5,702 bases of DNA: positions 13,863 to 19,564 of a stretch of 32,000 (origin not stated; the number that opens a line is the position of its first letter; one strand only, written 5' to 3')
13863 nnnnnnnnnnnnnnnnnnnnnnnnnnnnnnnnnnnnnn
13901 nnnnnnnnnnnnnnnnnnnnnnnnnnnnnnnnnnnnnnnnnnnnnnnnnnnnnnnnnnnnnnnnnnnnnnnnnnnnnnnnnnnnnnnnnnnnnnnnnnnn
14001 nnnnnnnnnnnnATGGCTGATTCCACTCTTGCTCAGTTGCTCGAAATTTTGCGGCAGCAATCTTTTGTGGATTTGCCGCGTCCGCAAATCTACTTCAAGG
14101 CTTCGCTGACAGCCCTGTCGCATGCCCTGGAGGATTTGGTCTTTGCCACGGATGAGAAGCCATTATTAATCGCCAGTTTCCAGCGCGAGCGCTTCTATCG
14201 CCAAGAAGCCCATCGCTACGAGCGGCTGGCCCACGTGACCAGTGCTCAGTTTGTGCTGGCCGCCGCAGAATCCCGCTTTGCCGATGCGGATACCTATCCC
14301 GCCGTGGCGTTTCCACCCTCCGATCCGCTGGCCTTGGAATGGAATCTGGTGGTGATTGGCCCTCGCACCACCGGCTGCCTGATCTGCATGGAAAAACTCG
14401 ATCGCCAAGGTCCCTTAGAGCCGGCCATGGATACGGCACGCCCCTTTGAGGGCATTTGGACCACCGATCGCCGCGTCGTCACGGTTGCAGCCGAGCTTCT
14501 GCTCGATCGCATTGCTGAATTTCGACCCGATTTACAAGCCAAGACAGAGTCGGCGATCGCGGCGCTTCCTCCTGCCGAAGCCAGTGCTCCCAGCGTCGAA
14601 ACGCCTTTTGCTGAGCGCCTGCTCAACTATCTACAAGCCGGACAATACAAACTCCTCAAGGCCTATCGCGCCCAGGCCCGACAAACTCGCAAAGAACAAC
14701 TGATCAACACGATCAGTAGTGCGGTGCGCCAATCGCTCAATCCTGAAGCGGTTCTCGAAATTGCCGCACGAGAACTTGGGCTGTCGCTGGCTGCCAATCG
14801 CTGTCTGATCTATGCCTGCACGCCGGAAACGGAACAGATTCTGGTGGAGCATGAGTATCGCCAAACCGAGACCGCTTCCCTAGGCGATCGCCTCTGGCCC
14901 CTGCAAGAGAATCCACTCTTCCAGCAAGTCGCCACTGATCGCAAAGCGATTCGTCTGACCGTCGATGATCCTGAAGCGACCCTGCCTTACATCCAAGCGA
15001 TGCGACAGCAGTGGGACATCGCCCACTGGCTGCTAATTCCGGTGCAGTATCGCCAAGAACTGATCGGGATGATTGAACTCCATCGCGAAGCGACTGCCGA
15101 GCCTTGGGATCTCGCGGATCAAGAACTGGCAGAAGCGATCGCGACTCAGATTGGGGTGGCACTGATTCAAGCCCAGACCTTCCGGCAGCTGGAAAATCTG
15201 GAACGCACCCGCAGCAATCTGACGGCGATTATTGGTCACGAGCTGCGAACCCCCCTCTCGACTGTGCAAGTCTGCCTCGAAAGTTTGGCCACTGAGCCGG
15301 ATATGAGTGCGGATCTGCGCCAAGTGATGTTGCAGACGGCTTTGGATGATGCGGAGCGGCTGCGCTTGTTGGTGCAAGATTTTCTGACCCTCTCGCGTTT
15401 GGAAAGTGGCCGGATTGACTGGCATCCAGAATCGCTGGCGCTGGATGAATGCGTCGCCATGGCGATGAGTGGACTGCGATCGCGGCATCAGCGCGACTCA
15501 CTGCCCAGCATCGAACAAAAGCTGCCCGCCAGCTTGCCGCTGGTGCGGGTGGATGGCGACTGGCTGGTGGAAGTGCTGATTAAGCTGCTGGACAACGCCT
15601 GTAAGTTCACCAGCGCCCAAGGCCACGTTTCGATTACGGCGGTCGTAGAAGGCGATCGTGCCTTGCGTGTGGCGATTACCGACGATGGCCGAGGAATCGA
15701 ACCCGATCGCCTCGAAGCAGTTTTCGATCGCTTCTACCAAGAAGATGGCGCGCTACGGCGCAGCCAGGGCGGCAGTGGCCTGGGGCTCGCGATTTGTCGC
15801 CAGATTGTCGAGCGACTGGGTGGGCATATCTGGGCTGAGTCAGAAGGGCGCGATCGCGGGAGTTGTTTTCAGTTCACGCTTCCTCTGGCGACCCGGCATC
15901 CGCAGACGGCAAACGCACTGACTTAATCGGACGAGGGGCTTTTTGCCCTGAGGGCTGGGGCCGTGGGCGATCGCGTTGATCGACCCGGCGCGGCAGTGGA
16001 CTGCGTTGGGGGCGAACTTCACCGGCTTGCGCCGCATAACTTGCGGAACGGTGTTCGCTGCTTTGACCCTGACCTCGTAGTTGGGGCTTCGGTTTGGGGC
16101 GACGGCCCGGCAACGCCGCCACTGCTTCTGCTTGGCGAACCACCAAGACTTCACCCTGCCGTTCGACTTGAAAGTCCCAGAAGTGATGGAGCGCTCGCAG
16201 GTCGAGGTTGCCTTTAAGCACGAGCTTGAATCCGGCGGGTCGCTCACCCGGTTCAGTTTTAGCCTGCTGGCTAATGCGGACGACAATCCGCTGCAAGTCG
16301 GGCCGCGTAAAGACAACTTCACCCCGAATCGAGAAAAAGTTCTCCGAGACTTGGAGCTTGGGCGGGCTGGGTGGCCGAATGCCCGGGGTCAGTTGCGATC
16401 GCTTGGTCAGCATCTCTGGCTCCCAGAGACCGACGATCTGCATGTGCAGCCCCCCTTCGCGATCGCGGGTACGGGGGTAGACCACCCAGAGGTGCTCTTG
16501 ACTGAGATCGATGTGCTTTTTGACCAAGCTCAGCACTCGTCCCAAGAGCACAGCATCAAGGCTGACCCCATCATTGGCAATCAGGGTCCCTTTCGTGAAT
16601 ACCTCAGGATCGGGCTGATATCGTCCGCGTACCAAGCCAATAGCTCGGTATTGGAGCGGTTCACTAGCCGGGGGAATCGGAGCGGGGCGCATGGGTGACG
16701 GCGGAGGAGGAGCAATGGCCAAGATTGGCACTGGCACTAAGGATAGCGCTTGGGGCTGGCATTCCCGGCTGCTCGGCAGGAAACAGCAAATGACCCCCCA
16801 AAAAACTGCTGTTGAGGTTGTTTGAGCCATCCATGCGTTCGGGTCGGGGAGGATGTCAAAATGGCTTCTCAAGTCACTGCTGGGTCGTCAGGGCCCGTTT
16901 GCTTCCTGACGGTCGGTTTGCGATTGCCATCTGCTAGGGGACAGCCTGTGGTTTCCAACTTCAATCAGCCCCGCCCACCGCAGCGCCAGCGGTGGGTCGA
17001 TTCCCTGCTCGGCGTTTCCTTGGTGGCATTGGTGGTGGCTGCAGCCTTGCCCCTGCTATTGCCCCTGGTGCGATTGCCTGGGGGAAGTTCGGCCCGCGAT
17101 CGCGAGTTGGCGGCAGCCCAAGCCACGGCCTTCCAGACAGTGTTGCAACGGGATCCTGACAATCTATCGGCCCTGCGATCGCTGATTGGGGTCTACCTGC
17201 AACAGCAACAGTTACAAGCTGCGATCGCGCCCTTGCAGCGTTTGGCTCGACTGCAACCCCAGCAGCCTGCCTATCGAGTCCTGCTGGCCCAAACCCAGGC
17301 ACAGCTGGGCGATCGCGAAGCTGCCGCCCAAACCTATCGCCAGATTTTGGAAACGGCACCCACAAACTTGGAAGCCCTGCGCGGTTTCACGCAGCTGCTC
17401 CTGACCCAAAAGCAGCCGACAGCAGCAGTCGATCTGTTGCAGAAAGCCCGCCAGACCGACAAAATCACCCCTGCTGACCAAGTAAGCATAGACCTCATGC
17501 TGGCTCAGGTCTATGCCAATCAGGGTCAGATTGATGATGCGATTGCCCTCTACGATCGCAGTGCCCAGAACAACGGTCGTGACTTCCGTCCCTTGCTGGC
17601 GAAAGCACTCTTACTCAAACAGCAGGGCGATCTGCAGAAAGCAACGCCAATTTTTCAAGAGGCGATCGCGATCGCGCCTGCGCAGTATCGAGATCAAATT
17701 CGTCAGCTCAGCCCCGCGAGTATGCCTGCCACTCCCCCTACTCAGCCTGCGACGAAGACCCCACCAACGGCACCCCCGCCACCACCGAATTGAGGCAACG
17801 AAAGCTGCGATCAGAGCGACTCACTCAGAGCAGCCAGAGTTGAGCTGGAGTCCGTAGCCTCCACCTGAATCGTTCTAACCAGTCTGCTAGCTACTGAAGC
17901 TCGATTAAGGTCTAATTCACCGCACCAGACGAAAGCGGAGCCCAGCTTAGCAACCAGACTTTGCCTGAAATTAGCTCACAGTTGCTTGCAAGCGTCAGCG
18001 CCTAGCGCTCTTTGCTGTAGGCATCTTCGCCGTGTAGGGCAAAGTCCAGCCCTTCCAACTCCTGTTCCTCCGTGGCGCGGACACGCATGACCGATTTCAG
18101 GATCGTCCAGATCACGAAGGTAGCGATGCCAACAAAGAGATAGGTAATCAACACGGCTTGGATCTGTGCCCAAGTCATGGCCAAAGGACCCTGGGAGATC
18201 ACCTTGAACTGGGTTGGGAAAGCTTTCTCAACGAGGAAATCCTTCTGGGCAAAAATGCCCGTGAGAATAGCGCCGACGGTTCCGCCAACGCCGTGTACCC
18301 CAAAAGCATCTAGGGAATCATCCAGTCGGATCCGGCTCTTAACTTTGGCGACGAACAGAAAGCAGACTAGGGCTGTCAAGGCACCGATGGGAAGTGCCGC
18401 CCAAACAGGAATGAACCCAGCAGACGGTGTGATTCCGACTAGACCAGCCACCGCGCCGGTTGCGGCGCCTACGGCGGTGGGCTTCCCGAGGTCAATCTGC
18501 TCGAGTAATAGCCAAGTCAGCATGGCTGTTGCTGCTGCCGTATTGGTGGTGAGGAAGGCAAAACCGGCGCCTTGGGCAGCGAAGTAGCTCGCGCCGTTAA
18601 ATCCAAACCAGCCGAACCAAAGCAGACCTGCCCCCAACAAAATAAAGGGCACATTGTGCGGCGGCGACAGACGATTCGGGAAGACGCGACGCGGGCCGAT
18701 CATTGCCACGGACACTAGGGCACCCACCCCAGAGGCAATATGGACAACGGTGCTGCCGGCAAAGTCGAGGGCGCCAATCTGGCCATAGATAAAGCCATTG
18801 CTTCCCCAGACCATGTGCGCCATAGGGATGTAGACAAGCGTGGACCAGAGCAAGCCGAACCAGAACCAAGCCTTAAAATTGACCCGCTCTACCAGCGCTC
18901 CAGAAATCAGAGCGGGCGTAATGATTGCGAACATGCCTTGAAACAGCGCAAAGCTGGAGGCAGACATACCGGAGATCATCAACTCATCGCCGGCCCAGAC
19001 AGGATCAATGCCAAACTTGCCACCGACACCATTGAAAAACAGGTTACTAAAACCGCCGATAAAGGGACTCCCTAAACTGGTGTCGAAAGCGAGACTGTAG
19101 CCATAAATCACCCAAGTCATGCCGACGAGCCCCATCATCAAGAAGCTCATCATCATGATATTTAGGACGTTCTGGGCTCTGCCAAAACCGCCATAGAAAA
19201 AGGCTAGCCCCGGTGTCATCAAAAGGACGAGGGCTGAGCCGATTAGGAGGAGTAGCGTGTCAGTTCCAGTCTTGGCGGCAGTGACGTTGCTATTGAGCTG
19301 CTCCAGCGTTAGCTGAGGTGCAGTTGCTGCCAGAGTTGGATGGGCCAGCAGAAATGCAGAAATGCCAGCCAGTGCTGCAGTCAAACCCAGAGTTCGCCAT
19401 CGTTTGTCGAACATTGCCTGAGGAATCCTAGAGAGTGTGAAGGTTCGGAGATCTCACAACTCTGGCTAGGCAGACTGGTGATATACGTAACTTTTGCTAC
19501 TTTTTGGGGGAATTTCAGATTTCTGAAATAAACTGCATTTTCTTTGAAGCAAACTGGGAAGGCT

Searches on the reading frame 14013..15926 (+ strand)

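Call 81: search_protein_families(library=pfam, proteins=[window:14013-15926:+], max_evalue=0.001)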
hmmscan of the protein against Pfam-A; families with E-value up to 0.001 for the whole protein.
window:14013-15926:+ (637 aa): 7 families
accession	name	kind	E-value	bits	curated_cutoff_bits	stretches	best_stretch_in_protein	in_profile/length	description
PF10069.14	DICT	-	3.2e-33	114.8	23.8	1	4-127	2-128/129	Sensory domain in DIguanylate Cyclases and Two-component system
PF02518.31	HATPase_c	-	1.6e-29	103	26.4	1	514-626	2-110/111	Histidine kinase-, DNA gyrase B-, and HSP90-like ATPase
PF17150.9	CHASE6_C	-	1.4e-21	77.3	27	1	139-216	1-80/80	C-terminal domain of two-partite extracellular sensor domain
PF01590.32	GAF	-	2e-14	54.7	22.4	1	243-384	1-133/133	GAF domain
PF00512.31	HisKA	-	4.8e-13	49.4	26.9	1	400-466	2-66/66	His Kinase A (phospho-acceptor) domain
PF13185.12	GAF_2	-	8.7e-09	36.1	28.6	1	244-384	4-135/136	GAF domain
PF13492.12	GAF_3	-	3.3e-07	31.2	27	1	243-384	1-127/129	GAF domain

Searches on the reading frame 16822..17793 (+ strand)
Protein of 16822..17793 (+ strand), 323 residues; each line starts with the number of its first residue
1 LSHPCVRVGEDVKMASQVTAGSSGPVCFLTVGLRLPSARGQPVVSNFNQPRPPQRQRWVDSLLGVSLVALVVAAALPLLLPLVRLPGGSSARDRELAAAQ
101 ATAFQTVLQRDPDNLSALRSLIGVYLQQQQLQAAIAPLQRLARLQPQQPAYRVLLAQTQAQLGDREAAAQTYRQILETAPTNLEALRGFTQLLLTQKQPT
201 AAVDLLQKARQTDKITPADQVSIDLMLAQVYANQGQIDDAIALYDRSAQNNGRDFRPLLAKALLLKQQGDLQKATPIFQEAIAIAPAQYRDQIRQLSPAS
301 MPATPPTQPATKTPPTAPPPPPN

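Call 81: search_protein_families(library=pfam, proteins=[window:16822-17793:+], max_evalue=0.001)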
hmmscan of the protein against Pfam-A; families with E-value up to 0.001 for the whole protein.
window:16822-17793:+ (323 aa): 23 families
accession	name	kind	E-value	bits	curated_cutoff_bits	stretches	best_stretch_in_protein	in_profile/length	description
PF13432.12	TPR_16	-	2.6e-18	66.6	32.7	3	225-287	1-63/65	Tetratricopeptide repeat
PF14559.12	TPR_19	-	8.5e-18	64.9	25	2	161-213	3-55/68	Tetratricopeptide repeat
PF13428.12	TPR_14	-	4.5e-17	61.3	23.5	1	225-262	5-42/44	Tetratricopeptide repeat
PF13181.12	TPR_8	-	9e-14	50.8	25.7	0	152-182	4-34/34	Tetratricopeptide repeat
PF00515.34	TPR_1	-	5.3e-13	48.6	27.8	0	227-249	7-29/34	Tetratricopeptide repeat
PF07719.23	TPR_2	-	5.6e-13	48.4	27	0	226-251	6-31/34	Tetratricopeptide repeat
PF12895.13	ANAPC3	-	4.7e-12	46.4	27.2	1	107-172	15-79/82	Anaphase-promoting complex, cyclosome, subunit 3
PF25064.1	ARM_TT21_5th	-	3.9e-11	43.7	27.8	1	152-213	4-65/117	TT21 fifth ARM repeats domain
PF13424.12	TPR_12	-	1.3e-10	41.7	30.1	1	224-286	6-76/77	Tetratricopeptide repeat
PF13371.12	TPR_9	-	6.1e-10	39.4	35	2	124-185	4-65/73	Tetratricopeptide repeat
PF13176.12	TPR_7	-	3.3e-08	33.4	27.9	0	154-183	4-33/36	Tetratricopeptide repeat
PF13431.12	TPR_17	-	9.1e-08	32.2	24.4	0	243-274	1-32/34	Tetratricopeptide repeat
PF13174.12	TPR_6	-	9.4e-08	32.7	26.3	0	154-181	5-32/33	Tetratricopeptide repeat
PF23914.1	TPR_CcmH_CycH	-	1e-07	32.4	42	1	90-211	26-149/158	Cytochrome c-type biogenesis protein H TPR domain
PF13429.12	TPR_15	-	6.6e-07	29.5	26.2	1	109-277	107-270/280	Tetratricopeptide repeat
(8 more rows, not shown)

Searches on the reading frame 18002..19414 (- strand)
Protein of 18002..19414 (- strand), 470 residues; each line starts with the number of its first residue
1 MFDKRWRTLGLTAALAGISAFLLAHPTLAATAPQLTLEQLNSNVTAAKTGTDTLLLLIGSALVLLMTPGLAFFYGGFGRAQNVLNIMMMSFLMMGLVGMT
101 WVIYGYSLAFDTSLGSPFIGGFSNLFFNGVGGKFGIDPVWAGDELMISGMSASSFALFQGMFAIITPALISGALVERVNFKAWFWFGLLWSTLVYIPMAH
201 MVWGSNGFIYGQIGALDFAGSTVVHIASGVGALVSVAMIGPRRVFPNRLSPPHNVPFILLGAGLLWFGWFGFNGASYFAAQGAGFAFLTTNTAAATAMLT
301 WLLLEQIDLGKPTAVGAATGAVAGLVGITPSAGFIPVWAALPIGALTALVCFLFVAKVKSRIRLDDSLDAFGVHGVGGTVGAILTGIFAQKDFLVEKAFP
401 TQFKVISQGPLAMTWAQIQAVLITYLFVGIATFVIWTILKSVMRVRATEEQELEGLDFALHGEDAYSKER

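Call 95: search_protein_families(library=pfam, proteins=[window:18002-19414:-], max_evalue=0.001)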
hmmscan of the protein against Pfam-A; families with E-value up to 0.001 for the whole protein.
window:18002-19414:- (470 aa): 1 family
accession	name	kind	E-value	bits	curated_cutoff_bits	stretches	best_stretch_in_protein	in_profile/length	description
PF00909.26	Ammonium_transp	-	1e-108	364.1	23.2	1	55-466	2-399/399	Ammonium Transporter Family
